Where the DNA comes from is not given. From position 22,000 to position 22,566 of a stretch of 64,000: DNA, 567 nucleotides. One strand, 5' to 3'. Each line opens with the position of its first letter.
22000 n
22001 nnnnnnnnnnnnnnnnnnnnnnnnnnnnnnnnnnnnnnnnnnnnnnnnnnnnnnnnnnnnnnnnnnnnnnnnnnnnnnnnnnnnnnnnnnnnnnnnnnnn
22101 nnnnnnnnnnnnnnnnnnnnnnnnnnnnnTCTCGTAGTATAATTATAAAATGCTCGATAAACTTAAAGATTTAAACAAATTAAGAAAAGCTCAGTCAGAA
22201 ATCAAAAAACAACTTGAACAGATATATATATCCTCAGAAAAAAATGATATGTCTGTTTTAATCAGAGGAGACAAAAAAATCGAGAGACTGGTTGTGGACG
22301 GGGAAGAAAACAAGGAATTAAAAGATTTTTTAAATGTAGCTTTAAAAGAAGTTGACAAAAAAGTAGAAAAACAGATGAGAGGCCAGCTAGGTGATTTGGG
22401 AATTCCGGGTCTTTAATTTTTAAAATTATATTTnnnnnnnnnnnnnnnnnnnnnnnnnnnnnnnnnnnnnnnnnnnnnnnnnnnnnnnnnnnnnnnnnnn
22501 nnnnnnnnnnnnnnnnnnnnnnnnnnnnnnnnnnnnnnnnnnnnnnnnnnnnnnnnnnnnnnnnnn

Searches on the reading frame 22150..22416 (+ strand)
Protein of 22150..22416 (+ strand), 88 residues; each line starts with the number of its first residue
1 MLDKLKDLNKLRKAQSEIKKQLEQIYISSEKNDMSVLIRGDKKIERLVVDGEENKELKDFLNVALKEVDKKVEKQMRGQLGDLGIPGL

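Call 4: search_protein_families(library=pfam, proteins=[window:22150-22416:+], max_evalue=0.01)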
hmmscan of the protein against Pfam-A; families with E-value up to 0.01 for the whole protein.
window:22150-22416:+ (88 aa): 1 family
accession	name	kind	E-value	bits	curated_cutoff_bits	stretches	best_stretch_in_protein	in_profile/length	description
PF02575.21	YbaB_DNA_bd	-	0.00052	20.6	25.5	1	6-83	2-86/91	YbaB/EbfC DNA-binding family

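Call 48: search_protein_families(library=ncbifam, proteins=[window:22150-22416:+], max_evalue=0.001)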
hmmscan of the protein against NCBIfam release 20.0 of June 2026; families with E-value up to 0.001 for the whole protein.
window:22150-22416:+ (88 aa): 1 family
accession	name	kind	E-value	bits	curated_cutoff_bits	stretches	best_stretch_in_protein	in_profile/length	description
TIGR00103.1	DNA_YbaB_EbfC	equivalog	0.00015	21.9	49.45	1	2-79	9-93/104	YbaB/EbfC family nucleoid-associated protein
